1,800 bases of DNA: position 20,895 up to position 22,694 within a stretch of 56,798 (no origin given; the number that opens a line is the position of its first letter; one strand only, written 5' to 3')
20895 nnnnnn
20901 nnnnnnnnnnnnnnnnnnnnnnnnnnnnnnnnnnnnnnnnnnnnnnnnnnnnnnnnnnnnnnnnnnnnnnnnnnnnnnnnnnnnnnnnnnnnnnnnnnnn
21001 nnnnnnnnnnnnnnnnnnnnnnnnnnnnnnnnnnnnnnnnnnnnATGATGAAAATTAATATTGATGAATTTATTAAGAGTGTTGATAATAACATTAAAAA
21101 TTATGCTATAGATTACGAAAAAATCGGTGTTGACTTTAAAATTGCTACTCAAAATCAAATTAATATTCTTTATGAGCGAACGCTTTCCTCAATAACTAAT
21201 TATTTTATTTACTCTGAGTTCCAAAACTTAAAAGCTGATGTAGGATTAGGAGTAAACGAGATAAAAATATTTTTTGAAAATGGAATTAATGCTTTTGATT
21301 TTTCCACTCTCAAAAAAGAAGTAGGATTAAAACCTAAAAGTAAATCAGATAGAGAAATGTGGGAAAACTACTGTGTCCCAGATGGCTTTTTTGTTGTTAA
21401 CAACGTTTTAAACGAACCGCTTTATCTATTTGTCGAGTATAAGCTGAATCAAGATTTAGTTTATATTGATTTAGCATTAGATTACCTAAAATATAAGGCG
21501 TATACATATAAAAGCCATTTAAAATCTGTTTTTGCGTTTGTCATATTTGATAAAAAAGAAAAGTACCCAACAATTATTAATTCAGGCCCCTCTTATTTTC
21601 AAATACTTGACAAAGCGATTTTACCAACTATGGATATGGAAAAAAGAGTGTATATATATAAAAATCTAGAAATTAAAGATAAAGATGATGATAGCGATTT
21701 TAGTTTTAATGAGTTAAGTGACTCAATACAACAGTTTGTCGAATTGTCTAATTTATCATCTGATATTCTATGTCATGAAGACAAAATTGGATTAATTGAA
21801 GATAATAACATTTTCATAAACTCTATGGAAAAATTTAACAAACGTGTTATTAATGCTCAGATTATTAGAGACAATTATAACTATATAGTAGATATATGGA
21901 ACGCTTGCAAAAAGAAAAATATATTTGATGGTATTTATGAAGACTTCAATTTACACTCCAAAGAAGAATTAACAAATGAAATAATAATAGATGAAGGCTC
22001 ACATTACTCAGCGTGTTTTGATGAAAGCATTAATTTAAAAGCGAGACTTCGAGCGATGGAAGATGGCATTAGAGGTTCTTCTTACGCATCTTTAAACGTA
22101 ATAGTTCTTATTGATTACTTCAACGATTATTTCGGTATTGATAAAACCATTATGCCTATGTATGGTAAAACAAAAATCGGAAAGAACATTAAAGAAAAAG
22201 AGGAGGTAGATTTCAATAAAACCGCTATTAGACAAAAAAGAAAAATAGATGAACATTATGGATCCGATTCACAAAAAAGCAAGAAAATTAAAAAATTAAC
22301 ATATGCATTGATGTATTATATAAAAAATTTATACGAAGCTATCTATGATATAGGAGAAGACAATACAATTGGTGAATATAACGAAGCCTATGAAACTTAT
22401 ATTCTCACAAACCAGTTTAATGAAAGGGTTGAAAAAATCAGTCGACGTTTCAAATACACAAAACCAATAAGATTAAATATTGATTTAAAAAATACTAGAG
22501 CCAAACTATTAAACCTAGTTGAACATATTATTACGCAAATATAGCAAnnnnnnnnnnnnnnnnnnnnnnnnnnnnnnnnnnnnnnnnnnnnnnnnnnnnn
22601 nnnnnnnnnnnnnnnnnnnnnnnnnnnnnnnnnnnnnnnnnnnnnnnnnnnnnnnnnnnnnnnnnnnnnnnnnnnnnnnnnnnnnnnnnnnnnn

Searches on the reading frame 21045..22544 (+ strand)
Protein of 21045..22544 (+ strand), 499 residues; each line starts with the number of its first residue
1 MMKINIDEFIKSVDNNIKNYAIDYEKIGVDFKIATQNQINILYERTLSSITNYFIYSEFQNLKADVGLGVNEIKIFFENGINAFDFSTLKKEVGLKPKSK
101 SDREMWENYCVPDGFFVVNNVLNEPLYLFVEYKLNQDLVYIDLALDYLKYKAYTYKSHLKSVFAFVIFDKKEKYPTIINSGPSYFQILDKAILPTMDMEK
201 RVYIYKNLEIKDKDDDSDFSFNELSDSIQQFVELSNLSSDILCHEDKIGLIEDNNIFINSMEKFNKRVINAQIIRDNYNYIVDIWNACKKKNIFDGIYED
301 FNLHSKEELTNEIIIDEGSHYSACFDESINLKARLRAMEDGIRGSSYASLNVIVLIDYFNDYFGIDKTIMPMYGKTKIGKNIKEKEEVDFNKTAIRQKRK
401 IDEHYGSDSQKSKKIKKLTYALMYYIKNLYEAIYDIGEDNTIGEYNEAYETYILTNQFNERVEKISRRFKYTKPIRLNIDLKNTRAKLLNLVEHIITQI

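Call 8: search_protein_families(library=pfam, max_evalue=0.1, proteins=[window:21045-22544:+])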
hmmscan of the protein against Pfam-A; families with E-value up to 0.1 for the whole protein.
window:21045-22544:+ (499 aa): 0 families

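Call 9: search_protein_families(library=padloc, max_evalue=0.1, proteins=[window:21045-22544:+])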
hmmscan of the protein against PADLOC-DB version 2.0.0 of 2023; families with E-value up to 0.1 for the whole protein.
window:21045-22544:+ (499 aa): 0 families

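Call 10: search_protein_families(library=ncbifam, max_evalue=1, proteins=[window:21045-22544:+])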
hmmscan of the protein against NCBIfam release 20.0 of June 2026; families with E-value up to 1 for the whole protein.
window:21045-22544:+ (499 aa): 1 family
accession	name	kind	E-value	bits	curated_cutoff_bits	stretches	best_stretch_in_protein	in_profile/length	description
TIGR01068.1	thioredoxin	equivalog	0.074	13.2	96.8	1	350-406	13-65/101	thioredoxin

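Call 11: search_protein_families(library=phrogs, max_evalue=1, proteins=[window:21045-22544:+])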
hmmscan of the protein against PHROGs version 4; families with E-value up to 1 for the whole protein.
window:21045-22544:+ (499 aa): 1 family
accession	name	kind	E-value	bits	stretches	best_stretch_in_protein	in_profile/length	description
phrog_31785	-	unknown function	0.23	12.4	0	280-297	36-53/62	-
